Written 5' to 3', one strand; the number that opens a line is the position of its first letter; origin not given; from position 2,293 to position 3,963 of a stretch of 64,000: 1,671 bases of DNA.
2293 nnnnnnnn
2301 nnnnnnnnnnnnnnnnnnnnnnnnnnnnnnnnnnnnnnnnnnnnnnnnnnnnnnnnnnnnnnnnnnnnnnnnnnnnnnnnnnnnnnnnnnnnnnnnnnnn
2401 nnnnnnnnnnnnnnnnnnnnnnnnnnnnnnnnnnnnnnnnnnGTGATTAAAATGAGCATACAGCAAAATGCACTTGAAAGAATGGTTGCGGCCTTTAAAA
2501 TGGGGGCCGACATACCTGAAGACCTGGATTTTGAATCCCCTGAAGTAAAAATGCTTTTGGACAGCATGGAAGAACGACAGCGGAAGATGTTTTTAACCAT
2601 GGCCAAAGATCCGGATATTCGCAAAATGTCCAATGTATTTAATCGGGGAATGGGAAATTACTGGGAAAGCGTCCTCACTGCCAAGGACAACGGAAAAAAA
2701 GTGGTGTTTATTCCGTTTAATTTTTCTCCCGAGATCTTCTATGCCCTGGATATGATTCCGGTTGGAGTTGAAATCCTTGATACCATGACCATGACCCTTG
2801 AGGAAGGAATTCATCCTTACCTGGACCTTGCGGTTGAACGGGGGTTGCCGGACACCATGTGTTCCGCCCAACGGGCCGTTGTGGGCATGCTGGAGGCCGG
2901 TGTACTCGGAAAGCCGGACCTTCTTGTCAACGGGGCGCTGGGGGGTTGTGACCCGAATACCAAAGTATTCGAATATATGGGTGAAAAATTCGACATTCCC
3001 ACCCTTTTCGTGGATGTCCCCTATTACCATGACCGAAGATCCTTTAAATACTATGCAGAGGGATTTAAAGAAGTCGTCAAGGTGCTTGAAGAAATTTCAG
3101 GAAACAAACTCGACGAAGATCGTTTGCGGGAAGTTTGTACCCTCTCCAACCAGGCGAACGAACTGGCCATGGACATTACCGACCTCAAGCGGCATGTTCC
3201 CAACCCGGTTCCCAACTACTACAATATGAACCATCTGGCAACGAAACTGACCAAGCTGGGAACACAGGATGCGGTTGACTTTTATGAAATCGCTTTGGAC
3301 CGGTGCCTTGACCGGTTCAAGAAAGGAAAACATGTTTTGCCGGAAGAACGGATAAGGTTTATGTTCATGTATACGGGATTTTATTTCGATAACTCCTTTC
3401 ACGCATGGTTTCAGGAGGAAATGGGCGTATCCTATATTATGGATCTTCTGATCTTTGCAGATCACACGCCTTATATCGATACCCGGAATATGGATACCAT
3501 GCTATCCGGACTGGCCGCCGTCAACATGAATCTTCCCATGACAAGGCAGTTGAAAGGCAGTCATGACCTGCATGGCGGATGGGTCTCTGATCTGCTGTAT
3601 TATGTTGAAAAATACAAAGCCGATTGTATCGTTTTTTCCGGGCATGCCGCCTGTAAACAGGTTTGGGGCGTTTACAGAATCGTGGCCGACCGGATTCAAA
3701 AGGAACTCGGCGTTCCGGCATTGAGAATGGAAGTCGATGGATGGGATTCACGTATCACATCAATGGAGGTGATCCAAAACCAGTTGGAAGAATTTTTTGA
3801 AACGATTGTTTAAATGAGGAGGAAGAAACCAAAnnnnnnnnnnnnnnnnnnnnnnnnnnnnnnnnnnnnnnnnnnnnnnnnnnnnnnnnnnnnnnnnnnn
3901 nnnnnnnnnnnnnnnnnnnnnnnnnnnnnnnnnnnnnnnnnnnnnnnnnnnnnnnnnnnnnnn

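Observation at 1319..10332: One heterodimeric ATPase pair next to two paralogous HgdAB/BcrBC-type catalytic modules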

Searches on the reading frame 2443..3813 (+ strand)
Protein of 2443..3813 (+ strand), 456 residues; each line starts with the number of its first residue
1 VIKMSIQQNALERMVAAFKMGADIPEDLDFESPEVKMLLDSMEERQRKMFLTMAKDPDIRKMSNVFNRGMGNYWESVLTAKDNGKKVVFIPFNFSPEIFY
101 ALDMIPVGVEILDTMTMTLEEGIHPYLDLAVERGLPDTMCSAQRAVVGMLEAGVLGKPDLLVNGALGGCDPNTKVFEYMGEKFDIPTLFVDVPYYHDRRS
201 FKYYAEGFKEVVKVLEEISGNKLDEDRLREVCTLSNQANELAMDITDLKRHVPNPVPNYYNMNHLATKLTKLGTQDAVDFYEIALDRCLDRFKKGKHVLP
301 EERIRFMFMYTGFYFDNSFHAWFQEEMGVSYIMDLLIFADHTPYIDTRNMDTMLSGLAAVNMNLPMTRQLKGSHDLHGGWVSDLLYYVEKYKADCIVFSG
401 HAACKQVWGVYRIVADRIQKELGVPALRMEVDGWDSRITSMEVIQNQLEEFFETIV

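Call 3: search_protein_families(library=pfam, proteins=[window:2443-3813:+], max_evalue=0.01)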
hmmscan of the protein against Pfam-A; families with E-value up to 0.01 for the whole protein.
window:2443-3813:+ (456 aa): 1 family
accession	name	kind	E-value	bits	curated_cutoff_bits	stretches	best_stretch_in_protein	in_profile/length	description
PF06050.19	HGD-D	-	6e-57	194.2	28.4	1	93-455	3-342/342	2-hydroxyglutaryl-CoA dehydratase, D-component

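Call 4: search_protein_families(library=ncbifam, proteins=[window:2443-3813:+], max_evalue=0.01)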
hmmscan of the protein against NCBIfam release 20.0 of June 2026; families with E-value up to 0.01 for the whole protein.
window:2443-3813:+ (456 aa): 6 families
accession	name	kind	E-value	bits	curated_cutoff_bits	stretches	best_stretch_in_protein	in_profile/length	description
TIGR02260.1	benz_CoA_red_B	equivalog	7.4e-22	77.6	486.55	1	73-454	18-412/413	benzoyl-CoA reductase subunit B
NF052455.1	HyiscapDhHadB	equivalog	5.2e-19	68.2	750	1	66-309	8-260/398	(R)-2-hydroxyisocaproyl-CoA dehydratase subunit alpha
NF040772.1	double_cubane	equivalog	1.3e-17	63.9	350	1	76-454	11-371/372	double-cubane-cluster-containing anaerobic reductase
TIGR03191.1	benz_CoA_bzdO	equivalog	7.6e-08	32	448.6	1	128-308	76-264/430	benzoyl-CoA reductase, bzd-type, subunit O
TIGR02263.1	benz_CoA_red_C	equivalog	7.7e-05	21.8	421.15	1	189-258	124-194/380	benzoyl-CoA reductase subunit C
NF052456.1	HyiscapDhHadC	equivalog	0.00024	20.2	700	1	83-432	26-352/372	(R)-2-hydroxyisocaproyl-CoA dehydratase subunit beta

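Call 6: search_solved_structures(query=window:2443-3813:+, max_evalue=0.01)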
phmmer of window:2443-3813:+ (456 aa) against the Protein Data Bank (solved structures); distinct sequences matched with E-value up to 0.01: 5.
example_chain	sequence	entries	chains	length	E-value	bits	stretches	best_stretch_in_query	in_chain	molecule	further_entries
3o3m_A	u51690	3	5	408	9.2e-11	44.4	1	66-308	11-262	alpha subunit 2-hydroxyisocaproyl-CoA dehydratase | alpha-subunit 2-hydroxyisocaproyl-CoA dehydratase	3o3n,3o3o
7yyl_C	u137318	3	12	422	1.5e-08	37.1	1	167-436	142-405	Dehydratase family protein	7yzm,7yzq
6eno_A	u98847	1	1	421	1.7e-08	36.9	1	167-435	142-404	Dehydratase family protein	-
9g87_A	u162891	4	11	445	5e-05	25.5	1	202-455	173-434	3-methylbenzoyl-CoA reductase beta subunit MbdO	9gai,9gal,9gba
8s02_A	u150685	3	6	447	9.3e-05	24.6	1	152-308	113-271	BzdO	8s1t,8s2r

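Call 9: find_homologous_proteins(query=window:2443-3813:+)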
Query window:2443-3813:+ (456 aa): 132 proteins with E <= 0.001 among 6044 candidates; the best 120 are listed.
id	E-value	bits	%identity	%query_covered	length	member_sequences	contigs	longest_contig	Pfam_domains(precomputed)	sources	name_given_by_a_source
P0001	1.0e-292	989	92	99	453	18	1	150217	PF06050.20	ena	-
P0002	2.2e-277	938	86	99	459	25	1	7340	PF06050.20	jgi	jgi:benzoyl-CoA reductase/2-hydroxyglutaryl-CoA dehydratase subunit BcrC/BadD/HgdB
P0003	6.7e-263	890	82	97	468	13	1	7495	PF06050.20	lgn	-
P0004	3.6e-262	888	81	99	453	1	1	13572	PF06050.20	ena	-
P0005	9.1e-251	850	77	99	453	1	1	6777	PF06050.20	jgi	jgi:benzoyl-CoA reductase/2-hydroxyglutaryl-CoA dehydratase subunit BcrC/BadD/HgdB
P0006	3.7e-242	822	76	96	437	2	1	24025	PF06050.20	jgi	-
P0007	7.8e-220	748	70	99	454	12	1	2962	PF06050.20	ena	-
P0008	2.0e-218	744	69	98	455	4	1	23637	PF06050.20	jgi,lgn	-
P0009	2.1e-218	744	69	98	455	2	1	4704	PF06050.20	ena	-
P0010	1.2e-216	738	69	98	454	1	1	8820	PF06050.20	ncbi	-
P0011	1.2e-216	738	68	99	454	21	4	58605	PF06050.20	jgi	-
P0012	2.0e-216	737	67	99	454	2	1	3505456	PF06050.20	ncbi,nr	ncbi:MAG: 2-hydroxyacyl-CoA dehydratase [Candidatus Hydrogenedentota bacterium]|nr:MAG: 2-hydroxyacy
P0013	2.1e-216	737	68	99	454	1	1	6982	PF06050.20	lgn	-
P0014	2.4e-216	737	69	99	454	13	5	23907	PF06050.20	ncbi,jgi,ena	jgi:hypothetical protein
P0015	3.0e-216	737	66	99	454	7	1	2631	PF06050.20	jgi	jgi:benzoyl-CoA reductase/2-hydroxyglutaryl-CoA dehydratase subunit BcrC/BadD/HgdB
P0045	3.5e-206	703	64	99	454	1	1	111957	PF06050.20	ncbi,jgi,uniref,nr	ncbi:MAG: 2-hydroxyacyl-CoA dehydratase [Candidatus Abyssobacteria bacterium SURF_17]|uniref:2-hydro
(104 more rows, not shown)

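Call 16: find_encoding_contigs(protein=P0001, flank=10000, max_places=2)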
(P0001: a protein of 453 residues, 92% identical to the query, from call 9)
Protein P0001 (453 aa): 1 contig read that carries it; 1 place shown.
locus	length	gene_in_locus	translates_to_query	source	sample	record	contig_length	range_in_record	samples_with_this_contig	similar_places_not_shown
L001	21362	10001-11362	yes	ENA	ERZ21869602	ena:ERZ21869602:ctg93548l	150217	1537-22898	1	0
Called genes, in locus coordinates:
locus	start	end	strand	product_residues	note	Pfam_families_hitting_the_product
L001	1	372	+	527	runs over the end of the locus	PF00501:AMP-binding, PF13193:AMP-binding_C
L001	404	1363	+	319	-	PF03308:MeaB, PF02492:cobW (faint), PF03266:NTPase_1 (weak)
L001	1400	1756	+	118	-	PF03972:MmgE_PrpD_N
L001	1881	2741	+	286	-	PF03972:MmgE_PrpD_N, PF19305:MmgE_PrpD_C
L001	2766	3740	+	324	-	PF13353:Fer4_12 (faint), PF00037:Fer4 (weak), PF13237:Fer4_10 (weak), PF12838:Fer4_7, PF13187:Fer4_9, PF00037:Fer4 (weak), PF12837:Fer4_6 (weak), PF04055:Radical_SAM, +2 more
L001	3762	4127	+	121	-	-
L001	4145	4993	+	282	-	PF20030:bpMoxR (weak), PF00004:AAA (faint), PF07728:AAA_5, PF08406:CbbQ_C (weak)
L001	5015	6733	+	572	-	PF00092:VWA (faint)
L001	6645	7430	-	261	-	PF00142:Fer4_NifH (faint), PF02374:ArsA_ATPase (weak), PF13614:AAA_31, PF01656:CbiA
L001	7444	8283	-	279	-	PF03598:CdhC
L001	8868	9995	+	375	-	PF06050:HGD-D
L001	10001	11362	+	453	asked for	PF06050:HGD-D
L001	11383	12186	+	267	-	PF01869:BcrAD_BadFG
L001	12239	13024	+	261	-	PF01869:BcrAD_BadFG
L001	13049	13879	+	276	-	PF13411:MerR_1, PF00440:TetR_N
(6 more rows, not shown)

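Call 17: find_encoding_contigs(protein=P0012, flank=10000, max_places=2)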
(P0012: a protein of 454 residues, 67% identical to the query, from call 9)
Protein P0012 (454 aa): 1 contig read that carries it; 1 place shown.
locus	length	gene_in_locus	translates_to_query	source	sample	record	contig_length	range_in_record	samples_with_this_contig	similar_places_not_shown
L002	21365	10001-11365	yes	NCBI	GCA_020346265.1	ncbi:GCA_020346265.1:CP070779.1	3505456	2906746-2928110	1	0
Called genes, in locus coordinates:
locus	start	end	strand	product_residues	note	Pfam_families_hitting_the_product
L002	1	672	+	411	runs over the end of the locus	PF12799:LRR_4 (faint), PF13855:LRR_8 (faint), PF23598:LRR_14, PF23952:LRR_EndoS (faint), PF13516:LRR_6 (faint)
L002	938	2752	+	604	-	PF00324:AA_permease, PF13520:AA_permease_2, PF00359:PTS_EIIA_2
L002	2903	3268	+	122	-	PF17297:PEPCK_N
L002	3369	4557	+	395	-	PF01979:Amidohydro_1 (faint), PF07969:Amidohydro_3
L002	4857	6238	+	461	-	PF00515:TPR_1 (faint), PF07719:TPR_2 (faint), PF13181:TPR_8 (faint), PF13428:TPR_14 (faint), PF13432:TPR_16 (faint), PF14559:TPR_19 (faint), PF13414:TPR_11 (weak)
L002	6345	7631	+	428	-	PF00275:EPSP_synthase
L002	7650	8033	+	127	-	PF01042:Ribonuc_L-PSP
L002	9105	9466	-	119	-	PF16231:DUF4890 (weak), PF13801:Metal_resist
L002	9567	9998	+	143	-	PF06050:HGD-D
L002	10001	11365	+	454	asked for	PF06050:HGD-D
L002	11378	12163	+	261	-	PF01869:BcrAD_BadFG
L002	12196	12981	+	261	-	PF01869:BcrAD_BadFG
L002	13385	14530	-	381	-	PF04338:DUF481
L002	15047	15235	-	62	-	-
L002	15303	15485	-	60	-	-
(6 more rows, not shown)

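Call 18: find_encoding_contigs(protein=P0045, flank=10000, max_places=2)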
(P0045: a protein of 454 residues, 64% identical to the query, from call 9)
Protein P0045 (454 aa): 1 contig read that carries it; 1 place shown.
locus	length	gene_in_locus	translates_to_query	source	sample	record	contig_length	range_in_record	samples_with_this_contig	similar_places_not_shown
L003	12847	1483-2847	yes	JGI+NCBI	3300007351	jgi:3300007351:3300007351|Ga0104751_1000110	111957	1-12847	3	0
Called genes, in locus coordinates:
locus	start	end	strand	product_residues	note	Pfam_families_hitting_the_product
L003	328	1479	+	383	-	PF06050:HGD-D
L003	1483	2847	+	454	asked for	PF06050:HGD-D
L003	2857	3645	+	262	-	PF01869:BcrAD_BadFG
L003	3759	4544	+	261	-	PF01869:BcrAD_BadFG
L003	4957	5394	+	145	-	-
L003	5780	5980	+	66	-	-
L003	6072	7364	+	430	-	PF06050:HGD-D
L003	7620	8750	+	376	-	PF06050:HGD-D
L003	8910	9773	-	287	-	PF00069:Pkinase, PF03109:ABC1 (faint), PF07714:PK_Tyr_Ser-Thr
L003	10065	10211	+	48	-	-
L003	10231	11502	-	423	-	PF16927:HisKA_7TM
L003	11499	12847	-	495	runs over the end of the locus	PF03321:GH3, PF23571:GH3_M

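Call 20: find_related_loci(query=A1, collection=genome_contigs, flank=10000)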
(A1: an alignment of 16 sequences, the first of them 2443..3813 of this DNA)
Query A1 (456 aa) in genome_contigs; peptide patterns used: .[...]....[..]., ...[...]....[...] (x = any residue, [..] = any of these).
68 stretches matched a pattern; 22 encode a relative of the query (tblastn E <= 1e-3); 21 distinct loci.
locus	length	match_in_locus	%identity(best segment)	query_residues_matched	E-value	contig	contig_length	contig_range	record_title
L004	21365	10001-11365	95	1-455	0e+0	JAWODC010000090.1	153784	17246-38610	MAG: Desulfobacterales bacterium isolate BLK5-2.bin.101 k191_2290418, whole genome shotgun sequence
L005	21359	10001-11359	85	3-455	0e+0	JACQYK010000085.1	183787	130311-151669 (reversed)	MAG: Deltaproteobacteria bacterium isolate NC_groundwater_1539_Pr4_S-0.65um_50_9 SR1-18-Sp65_coassembly_scaffold_61242,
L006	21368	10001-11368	86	1-456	0e+0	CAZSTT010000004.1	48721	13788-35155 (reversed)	MAG TPA_asm: uncultured Thermodesulfobacteriota bacterium isolate SRP302447_co1_800 genome assembly, contig: NODE_2148_l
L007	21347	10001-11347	66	7-455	0e+0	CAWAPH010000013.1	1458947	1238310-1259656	MAG: uncultured delta proteobacterium isolate MFD03804.bin.2.13 genome assembly, contig: contig_2922, whole genome shotg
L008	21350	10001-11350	66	7-456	0e+0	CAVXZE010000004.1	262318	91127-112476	MAG: uncultured delta proteobacterium isolate MFD09779.bin.1.97 genome assembly, contig: contig_13444, whole genome shot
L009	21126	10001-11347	65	7-455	0e+0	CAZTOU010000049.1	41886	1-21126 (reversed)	MAG TPA_asm: uncultured Spirochaetales bacterium isolate binchicken_co142_37 genome assembly, contig: NODE_2537_length_4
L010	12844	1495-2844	64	7-456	0e+0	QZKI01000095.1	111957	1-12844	MAG: Candidatus Abyssobacteria bacterium SURF_17 Ga0104751_1000110, whole genome shotgun sequence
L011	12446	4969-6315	64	7-455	0e+0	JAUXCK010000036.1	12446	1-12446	MAG: Desulfobacteraceae bacterium isolate CSMAG_2823 CSMAG_2823_k117_251243_length_12446_cov_21.0000, whole genome shotg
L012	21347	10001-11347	64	7-455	0e+0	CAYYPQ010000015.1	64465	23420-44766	MAG TPA_asm: uncultured Desulfobacteraceae bacterium isolate binchicken_co129_900 genome assembly, contig: NODE_969_leng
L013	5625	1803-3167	63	3-456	0e+0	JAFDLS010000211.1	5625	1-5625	MAG: Deltaproteobacteria bacterium isolate Meg22_810_Bin_229 Meg22_810_Bin_229_scaffold_75154, whole genome shotgun sequ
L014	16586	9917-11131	66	9-413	0e+0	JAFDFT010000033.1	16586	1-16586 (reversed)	MAG: Deltaproteobacteria bacterium isolate Meg22_02_Bin_86 Meg22_02_Bin_86_scaffold_6565, whole genome shotgun sequence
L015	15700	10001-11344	55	8-455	2e-179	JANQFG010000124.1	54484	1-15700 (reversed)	MAG: bacterium isolate PL23a_bin.76 k99_6475548, whole genome shotgun sequence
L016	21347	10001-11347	54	7-455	3e-176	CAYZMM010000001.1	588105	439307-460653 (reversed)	MAG TPA_asm: uncultured Thermodesulfobacteriota bacterium isolate SRP141376_co2_50 genome assembly, contig: NODE_4_lengt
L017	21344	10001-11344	53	8-455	1e-173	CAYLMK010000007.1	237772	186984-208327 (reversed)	MAG TPA_asm: uncultured Thermodesulfobacteriota bacterium isolate binchicken_co274_253 genome assembly, contig: NODE_64_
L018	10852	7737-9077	65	9-455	0e+0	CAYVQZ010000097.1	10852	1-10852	MAG TPA_asm: uncultured bacterium isolate binchicken_co17_451 genome assembly, contig: NODE_13102_length_10852_cov_26.95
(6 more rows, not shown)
